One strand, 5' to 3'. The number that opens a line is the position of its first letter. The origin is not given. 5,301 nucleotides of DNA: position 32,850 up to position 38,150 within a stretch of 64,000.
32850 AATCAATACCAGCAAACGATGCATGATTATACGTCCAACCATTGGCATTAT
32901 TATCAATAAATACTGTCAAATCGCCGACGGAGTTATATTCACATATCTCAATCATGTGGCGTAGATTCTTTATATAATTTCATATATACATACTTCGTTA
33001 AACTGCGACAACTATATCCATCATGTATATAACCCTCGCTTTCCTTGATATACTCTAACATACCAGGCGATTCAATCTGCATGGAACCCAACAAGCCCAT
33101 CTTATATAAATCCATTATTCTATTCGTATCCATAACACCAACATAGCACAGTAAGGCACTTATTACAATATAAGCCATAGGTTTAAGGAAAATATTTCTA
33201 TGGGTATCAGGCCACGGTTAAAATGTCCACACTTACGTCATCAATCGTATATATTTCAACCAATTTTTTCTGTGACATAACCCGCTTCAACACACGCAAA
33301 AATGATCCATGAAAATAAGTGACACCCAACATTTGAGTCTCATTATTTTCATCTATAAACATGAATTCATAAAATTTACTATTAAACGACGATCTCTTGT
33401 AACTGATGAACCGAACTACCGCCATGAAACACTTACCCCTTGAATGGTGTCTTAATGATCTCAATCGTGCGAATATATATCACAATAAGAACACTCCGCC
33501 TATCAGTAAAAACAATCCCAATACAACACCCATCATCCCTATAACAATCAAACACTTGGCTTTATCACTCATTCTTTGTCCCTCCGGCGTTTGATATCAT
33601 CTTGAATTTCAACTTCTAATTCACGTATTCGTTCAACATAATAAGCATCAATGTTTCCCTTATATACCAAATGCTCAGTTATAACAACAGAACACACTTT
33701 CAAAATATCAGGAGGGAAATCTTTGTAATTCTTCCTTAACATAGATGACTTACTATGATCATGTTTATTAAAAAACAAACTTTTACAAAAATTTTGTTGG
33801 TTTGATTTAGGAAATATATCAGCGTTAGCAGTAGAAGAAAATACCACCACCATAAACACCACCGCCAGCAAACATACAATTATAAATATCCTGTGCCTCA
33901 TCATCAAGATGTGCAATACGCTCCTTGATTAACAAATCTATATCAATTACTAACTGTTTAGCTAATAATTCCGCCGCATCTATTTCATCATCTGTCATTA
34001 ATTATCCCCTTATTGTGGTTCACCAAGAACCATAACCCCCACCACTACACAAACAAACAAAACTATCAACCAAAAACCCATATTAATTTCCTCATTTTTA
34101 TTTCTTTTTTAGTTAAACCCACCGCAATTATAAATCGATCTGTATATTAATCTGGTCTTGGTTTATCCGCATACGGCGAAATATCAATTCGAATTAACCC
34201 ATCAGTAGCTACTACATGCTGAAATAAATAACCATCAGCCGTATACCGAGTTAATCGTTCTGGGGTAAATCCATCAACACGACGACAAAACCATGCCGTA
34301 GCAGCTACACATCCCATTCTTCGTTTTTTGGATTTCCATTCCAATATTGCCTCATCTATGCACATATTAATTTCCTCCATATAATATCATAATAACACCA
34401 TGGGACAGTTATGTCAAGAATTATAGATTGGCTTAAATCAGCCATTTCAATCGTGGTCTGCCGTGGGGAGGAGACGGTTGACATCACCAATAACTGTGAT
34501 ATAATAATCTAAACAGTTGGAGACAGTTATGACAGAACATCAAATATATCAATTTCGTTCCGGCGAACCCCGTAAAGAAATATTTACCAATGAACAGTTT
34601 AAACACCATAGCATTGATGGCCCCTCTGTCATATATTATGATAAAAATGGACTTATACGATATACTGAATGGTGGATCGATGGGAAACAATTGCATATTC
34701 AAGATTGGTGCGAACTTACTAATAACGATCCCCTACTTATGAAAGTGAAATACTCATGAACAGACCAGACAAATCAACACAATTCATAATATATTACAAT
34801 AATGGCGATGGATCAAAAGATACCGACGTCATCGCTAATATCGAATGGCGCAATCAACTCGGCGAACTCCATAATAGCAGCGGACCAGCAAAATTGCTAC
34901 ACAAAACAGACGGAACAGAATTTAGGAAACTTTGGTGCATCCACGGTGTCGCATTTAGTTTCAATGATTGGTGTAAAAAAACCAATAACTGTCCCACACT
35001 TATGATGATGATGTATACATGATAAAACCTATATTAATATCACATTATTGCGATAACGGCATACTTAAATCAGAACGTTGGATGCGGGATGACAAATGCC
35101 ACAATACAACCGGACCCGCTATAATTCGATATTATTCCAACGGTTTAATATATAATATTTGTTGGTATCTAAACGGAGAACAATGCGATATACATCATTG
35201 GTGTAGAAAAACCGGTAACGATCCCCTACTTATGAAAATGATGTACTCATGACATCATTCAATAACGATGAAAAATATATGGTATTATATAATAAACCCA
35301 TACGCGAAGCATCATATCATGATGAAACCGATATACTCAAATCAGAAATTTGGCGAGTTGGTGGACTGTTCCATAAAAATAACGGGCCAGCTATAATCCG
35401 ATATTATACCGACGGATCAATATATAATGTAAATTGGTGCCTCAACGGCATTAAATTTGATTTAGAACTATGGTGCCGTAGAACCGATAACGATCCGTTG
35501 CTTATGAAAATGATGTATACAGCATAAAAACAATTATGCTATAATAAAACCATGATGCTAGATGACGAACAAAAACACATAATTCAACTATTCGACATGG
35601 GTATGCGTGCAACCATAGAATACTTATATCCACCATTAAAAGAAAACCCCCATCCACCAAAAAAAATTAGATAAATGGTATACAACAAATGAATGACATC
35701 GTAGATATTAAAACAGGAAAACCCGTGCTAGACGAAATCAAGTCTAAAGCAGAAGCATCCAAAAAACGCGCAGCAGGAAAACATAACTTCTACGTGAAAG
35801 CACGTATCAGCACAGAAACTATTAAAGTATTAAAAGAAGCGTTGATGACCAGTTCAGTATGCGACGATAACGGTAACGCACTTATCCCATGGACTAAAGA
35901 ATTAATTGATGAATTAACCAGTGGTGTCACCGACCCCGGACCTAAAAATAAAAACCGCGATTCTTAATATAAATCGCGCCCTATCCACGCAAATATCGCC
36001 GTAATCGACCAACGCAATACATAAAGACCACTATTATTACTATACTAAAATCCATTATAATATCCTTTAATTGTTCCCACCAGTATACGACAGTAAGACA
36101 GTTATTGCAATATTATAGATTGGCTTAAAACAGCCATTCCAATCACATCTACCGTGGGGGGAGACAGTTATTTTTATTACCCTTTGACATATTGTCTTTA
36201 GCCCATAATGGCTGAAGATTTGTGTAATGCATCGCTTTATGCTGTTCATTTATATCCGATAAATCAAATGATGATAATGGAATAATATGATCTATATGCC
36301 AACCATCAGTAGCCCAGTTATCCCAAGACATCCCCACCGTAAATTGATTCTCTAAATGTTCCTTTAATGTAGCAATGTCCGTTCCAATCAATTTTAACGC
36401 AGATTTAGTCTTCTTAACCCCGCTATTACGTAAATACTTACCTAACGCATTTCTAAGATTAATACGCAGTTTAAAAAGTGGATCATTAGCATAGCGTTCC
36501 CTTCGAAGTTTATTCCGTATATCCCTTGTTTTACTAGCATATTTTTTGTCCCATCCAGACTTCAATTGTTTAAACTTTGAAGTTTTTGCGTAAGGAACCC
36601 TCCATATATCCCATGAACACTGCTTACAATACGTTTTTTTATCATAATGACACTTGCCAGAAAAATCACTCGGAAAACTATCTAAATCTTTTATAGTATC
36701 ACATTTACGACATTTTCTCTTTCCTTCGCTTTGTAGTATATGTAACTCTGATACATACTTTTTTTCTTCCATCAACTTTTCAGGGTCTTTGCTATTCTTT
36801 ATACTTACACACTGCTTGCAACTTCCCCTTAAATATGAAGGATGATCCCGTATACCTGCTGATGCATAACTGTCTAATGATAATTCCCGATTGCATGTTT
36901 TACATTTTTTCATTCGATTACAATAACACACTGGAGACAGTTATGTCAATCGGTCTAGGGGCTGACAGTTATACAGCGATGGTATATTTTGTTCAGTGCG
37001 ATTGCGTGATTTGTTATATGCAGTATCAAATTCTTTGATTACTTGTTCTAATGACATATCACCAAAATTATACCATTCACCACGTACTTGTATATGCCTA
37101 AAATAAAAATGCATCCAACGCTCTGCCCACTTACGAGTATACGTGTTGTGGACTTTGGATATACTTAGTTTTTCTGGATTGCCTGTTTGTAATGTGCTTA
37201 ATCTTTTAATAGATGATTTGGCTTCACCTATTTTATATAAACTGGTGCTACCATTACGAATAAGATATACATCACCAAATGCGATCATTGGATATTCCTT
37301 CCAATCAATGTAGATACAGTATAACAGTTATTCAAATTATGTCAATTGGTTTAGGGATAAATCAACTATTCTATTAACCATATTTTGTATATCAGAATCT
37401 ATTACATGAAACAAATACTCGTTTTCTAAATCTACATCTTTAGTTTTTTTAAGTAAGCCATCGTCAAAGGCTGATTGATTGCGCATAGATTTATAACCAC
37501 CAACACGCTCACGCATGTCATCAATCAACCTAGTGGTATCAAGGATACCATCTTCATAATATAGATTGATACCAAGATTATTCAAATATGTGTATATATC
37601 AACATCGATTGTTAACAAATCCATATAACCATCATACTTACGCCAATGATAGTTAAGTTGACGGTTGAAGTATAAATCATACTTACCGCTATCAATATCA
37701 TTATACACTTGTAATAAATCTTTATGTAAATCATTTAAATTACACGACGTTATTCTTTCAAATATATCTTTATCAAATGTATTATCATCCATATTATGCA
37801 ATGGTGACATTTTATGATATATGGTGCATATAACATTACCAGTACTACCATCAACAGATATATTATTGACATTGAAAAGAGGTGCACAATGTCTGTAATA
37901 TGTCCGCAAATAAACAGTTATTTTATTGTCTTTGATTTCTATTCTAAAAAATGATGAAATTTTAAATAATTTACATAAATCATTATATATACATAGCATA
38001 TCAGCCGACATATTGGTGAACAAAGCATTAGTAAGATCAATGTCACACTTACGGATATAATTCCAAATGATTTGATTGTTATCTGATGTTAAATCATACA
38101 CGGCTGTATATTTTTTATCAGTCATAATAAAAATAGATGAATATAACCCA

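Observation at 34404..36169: Inverted 1.6 kb gene island flanked by 73-bp direct repeats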

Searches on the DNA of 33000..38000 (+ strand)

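Call 4: search_dna_similar(query=window:33000-38000:+, collection=phages, mode=near, max_rows=30)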
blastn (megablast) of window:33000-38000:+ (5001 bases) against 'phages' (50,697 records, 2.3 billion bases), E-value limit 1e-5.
No match.

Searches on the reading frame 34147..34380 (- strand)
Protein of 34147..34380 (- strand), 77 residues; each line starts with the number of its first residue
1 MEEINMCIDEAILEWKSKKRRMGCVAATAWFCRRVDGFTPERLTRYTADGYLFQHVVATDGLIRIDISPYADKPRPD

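Call 12: search_protein_families(library=pfam, proteins=[window:34147-34380:-], max_evalue=0.1)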
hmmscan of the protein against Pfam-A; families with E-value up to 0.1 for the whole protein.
window:34147-34380:- (77 aa): 0 families

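Call 13: search_protein_families(library=phrogs, proteins=[window:34147-34380:-], max_evalue=0.01)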
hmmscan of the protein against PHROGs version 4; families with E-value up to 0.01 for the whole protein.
window:34147-34380:- (77 aa): 0 families

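Call 18: find_related_loci(query=window:34147-34380:-, collection=viral_contigs, flank=10000)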
Query window:34147-34380:- (77 aa) in viral_contigs; peptide patterns used: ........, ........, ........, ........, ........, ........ (x = any residue, [..] = any of these).
25 stretches matched a pattern; 1 encode a relative of the query (tblastn E <= 1e-3); 1 distinct loci.
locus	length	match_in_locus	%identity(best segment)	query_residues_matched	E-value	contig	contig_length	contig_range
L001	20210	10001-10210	57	8-77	5e-23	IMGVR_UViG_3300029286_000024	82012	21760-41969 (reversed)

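Call 21: find_encoding_contigs(protein=window:34147-34380:-, flank=10000, max_places=10)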
Protein window:34147-34380:- (77 aa): no gene with exactly this product is on record in the collection.

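Call 31: find_encoding_contigs(protein=window:34147-34365:-, flank=10000, max_places=10)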
Protein window:34147-34365:- (72 aa): 5 contigs read that carry it; 1 place shown.
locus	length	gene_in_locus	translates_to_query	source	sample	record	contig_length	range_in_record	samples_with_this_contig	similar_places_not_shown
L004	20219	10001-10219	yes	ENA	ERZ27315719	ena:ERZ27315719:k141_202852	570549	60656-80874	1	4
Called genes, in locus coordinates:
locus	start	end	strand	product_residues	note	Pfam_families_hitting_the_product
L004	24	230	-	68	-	-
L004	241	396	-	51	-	-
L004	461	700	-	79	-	PF17726:DpnI_C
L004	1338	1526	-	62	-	-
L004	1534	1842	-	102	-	-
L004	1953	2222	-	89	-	-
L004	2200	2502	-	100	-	PF07068:Gp23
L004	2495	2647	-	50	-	-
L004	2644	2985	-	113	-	-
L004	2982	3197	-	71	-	-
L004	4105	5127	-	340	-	PF05265:DUF723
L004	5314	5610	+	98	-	-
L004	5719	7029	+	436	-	PF10544:T5orf172 (faint)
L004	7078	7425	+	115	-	PF10544:T5orf172 (weak), PF13455:MUG113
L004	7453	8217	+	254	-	-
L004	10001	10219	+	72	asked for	-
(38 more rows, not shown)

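Call 42: find_homologous_proteins(query=window:34147-34365:-, max_evalue=0.001)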
Query window:34147-34365:- (72 aa): 38 proteins with E <= 0.001 among 38 candidates.
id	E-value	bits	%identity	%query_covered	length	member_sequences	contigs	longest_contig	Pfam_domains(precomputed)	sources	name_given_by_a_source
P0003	8.9e-44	164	100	100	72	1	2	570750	-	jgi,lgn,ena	-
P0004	1.1e-31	126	74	100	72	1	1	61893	-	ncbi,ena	-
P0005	1.9e-30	122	74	100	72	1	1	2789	-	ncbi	-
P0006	5.4e-30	120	74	97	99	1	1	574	-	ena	-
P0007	1.1e-29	119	75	94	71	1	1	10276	-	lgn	-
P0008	1.3e-29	119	73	97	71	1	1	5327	-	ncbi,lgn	-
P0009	2.7e-29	118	72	100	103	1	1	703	-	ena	-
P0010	1.3e-28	116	76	97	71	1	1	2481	-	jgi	jgi:hypothetical protein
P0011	3.9e-28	114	73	97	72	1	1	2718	-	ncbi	-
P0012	6.5e-28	114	74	97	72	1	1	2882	-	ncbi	-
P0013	1.0e-27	113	71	100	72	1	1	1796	-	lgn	-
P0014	1.3e-27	113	70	97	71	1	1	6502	-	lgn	-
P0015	1.3e-27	113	70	97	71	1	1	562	-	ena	-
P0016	5.6e-27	111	69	100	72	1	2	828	-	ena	-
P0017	7.5e-27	110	74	94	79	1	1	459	-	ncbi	-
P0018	1.0e-26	110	69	97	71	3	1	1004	-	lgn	-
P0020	1.4e-26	109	68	94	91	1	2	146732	-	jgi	jgi:hypothetical protein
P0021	1.6e-26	109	76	92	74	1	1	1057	-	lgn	-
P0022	1.8e-26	109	72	93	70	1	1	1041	-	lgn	-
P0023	9.9e-26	107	70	97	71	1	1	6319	-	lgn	-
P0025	2.6e-25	105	71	100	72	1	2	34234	-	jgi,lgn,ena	-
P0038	1.4e-21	94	61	100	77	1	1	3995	-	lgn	-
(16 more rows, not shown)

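Call 43: find_encoding_contigs(protein=P0004, flank=10000, max_places=4)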
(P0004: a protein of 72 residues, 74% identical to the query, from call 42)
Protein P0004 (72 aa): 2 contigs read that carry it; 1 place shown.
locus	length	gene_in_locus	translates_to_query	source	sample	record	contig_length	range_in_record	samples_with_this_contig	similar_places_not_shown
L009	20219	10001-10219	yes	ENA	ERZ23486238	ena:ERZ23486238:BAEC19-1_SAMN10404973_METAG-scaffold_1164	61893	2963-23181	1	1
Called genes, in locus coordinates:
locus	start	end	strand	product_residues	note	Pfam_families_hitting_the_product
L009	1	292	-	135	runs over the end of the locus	-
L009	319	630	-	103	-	-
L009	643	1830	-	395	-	PF13203:DUF2201_N, PF09967:DUF2201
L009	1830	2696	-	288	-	-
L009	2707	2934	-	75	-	-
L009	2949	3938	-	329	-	PF07728:AAA_5 (weak)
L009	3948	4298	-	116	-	-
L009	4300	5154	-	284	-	-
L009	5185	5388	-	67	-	-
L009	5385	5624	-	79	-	-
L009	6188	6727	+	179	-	-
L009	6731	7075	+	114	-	-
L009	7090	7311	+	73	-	-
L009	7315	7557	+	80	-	-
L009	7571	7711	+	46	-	-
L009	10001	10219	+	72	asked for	-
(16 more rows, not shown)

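Call 44: find_encoding_contigs(protein=P0020, flank=10000, max_places=4)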
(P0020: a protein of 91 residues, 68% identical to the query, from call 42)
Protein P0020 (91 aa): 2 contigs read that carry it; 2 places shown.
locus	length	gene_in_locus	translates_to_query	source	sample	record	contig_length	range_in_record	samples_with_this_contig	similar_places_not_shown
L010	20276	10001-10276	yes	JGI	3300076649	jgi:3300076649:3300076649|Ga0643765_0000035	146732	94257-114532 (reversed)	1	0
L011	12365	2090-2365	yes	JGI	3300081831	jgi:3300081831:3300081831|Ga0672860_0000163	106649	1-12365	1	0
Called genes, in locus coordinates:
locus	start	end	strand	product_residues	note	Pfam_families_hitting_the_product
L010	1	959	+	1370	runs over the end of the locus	PF21338:Top1B_N_bact, PF01028:Topoisom_I, PF23474:Acb1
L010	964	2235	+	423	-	PF02195:ParB_N (weak), PF13673:Acetyltransf_10 (faint), PF13508:Acetyltransf_7 (weak)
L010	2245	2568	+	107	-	-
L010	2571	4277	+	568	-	PF03496:ADPrib_exo_Tox (faint)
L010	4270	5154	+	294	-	PF03496:ADPrib_exo_Tox (faint)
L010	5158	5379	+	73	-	-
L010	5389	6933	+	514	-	-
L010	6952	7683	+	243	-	-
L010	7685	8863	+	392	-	-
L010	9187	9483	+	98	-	PF20137:BubE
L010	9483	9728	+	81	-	-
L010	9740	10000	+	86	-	PF06233:Usg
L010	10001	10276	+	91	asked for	-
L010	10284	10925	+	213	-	-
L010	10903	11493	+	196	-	-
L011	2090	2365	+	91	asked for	-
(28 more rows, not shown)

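Call 45: find_encoding_contigs(protein=P0025, flank=10000, max_places=4)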
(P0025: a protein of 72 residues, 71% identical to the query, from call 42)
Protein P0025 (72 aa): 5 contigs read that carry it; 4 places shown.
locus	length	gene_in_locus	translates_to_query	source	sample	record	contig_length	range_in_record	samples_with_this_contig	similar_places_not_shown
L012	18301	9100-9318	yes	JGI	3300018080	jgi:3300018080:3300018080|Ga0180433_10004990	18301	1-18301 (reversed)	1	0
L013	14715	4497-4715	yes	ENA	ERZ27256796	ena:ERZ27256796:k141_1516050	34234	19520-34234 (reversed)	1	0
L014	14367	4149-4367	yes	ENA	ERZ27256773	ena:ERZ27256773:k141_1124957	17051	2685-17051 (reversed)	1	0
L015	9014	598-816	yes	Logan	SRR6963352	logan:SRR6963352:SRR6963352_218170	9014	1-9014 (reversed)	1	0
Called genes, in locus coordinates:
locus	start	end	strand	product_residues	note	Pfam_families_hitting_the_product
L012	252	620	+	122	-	-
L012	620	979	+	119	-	-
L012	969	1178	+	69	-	-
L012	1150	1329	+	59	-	-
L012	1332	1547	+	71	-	-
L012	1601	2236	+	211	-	-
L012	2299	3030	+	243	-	PF25283:DUF7873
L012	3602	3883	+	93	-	-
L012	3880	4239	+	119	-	-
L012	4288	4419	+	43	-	-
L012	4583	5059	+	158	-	PF04308:RNaseH_like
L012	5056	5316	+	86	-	-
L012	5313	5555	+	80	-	PF13223:DUF4031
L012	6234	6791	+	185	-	PF13912:zf-C2H2_6 (weak), PF01844:HNH (weak)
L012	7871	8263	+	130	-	PF20274:cREC_REC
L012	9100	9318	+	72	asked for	-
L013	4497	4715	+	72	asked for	-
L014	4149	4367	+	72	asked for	-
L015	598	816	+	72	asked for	-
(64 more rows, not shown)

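Call 49: list_cluster_members(proteins=[P0007, P0008, P0013, P0014, P0018, P0021, P0022, P0023, P0038, P0002])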
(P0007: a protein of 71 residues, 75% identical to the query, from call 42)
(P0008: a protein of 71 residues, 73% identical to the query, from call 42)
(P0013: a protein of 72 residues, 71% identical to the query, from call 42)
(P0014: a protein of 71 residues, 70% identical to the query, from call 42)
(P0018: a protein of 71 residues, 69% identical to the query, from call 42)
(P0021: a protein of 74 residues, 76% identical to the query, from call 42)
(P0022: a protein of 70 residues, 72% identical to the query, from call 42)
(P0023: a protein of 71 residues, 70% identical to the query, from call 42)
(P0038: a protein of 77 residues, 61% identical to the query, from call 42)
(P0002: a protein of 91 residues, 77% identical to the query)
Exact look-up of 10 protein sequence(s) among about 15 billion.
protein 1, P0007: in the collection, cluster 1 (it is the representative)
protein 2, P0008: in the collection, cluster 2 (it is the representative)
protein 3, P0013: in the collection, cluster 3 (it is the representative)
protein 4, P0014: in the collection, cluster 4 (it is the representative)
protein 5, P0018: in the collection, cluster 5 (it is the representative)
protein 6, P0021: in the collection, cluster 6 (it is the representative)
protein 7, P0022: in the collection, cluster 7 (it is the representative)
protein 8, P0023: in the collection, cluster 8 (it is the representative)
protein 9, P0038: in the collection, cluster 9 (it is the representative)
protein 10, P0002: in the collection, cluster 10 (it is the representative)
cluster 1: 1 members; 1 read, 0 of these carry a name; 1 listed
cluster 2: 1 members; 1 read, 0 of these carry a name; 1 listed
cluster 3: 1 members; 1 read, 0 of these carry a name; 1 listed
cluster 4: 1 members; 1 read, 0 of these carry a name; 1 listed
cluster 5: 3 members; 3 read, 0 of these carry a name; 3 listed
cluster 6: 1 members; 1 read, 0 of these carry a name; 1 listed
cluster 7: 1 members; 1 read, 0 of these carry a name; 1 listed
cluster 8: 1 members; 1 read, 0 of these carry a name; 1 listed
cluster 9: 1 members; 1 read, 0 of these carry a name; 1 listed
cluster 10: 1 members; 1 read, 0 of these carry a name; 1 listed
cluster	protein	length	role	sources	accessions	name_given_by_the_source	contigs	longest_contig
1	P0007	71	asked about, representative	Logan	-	-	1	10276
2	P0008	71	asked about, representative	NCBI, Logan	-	-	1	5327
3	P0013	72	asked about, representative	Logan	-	-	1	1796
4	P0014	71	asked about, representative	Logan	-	-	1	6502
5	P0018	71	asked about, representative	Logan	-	-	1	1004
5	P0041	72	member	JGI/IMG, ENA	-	-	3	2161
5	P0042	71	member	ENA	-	-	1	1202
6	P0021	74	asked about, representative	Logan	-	-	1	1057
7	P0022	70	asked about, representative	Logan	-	-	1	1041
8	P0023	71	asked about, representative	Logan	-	-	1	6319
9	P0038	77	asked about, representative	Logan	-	-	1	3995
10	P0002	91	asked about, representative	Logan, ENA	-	-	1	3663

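Call 77: search_solved_structures(query=A5, max_evalue=1)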
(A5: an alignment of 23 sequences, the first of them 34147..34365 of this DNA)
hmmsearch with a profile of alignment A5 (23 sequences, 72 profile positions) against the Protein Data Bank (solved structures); distinct sequences matched with E-value up to 1: 4.
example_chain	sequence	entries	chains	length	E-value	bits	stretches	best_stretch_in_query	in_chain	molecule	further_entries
9fsj_A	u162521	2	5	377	0.076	16.2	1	7-41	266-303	E3 ubiquitin-protein ligase SMURF1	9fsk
6fdg_A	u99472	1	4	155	0.33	14.1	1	22-55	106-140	4-hydroxybenzoyl-CoA thioesterase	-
4oua_B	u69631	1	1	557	0.65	13.2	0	19-59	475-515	latent form of PPO4 Tyrosinase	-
5m6b_B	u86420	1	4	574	0.67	13.1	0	19-59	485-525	Polyphenol oxidase 4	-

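Call 79: predict_structure(alignment_id=A5)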
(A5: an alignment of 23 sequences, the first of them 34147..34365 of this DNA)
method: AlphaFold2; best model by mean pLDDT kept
length: 72 residues; sequences in the alignment: 23
mean_pLDDT: 87.0   pTM: 0.73
mean pLDDT of the five models: 87.0, 86.7, 85.4, 85.0, 83.4
residues with pLDDT >= 90: 41; 70-90: 21; 50-70: 9; < 50: 1
segments of 3 or more residues with pLDDT < 50: none
pLDDT, mean of each block of 10 residues (from residue 1): 93 83 95 95 86 96 69 52
secondary structure, 60 per line:
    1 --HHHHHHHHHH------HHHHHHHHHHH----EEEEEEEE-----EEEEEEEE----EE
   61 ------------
elements in order: H3-12 H19-29 E34-41 E47-54

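Call 81: fold_search(model_id=the predicted structure, library=pdb)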
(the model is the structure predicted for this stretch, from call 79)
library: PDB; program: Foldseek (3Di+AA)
matches with E <= 10: 607; with E <= 0.001: 0
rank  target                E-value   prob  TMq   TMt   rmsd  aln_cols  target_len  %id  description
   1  3r42_A                3.6e-01  0.30  0.33  0.18   8.3        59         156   14  Crystal structure of the yeast vps23 UEV domain in complex with a vps27 PSDP peptide (released 2011-05-04)
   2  1uzx_A                7.0e-01  0.23  0.34  0.20   8.4        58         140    7  A complex of the Vps23 UEV with ubiquitin (released 2004-03-30)
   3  3r3q                  7.5e-01  0.08  0.24  0.14   8.5        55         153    7  Crystal structure of the yeast Vps23 UEV domain (released 2011-05-04)
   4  7a6p_B                9.7e-01  0.12  0.26  0.14  13.0        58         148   19  Structural determinants underlying the adduct lifetime in a short LOV protein PpSB2-LOV (released 2021-03-10)
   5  2nty_B                1.0e+00  0.13  0.29  0.07  14.3        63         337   10  Rop4-GDP-PRONE8 (released 2007-01-23)
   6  8a3u                  1.0e+00  0.11  0.26  0.06  13.2        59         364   19  Crystal structure of a chimeric LOV-Histidine kinase SB2F1 (symmetrical variant, trigonal form with short c-axis) (released 2023-12-20)
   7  4za1_C                1.0e+00  0.05  0.21  0.18  11.3        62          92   21  Crystal Structure of NosA Involved in Nosiheptide Biosynthesis (released 2015-08-19)
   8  5j3w_A                1.2e+00  0.14  0.26  0.15   8.8        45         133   20  Crystal structures reveal signaling states of a short blue light photoreceptor protein PpSB1-LOV (dark state) (released 2016-06-22)
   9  7r5n_A                1.3e+00  0.13  0.26  0.13   8.8        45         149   22  Crystal structure of the full-length short LOV protein PF5-LOV from Pseudomonas fluorescens (dark state) (released 2023-08-23)
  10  8a7h_A                1.3e+00  0.11  0.27  0.06  13.3        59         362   19  Crystal structure of a chimeric LOV-Histidine kinase SB2F1-I66R mutant (light state; asymmetrical variant, trigonal fo (released 2024-01-10)
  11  8a7f_B                1.3e+00  0.09  0.26  0.06  13.3        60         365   20  Crystal structure of a chimeric LOV-Histidine kinase SB2F1-I66R mutant (asymmetrical variant, trigonal form with long  (released 2024-01-10)
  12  8i8b_W                1.3e+00  0.23  0.27  0.08   1.5        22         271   18  Outer shell and inner layer structures of Autographa californica multiple nucleopolyhedrovirus (AcMNPV) (released 2023-12-13)
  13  6yxx_AW               1.3e+00  0.05  0.25  0.08  16.1        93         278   12  State A of the Trypanosoma brucei mitoribosomal large subunit assembly intermediate (released 2020-10-14)
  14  4xz7_B                1.4e+00  0.20  0.36  0.10   4.8        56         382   14  Crystal structure of a TGase (released 2015-06-24)
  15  8q5e_A                1.4e+00  0.14  0.26  0.15   7.1        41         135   20  Crystal structure of PpSB1-LOV protein from Pseudomonas putida with covalent FMN (released 2023-11-29)
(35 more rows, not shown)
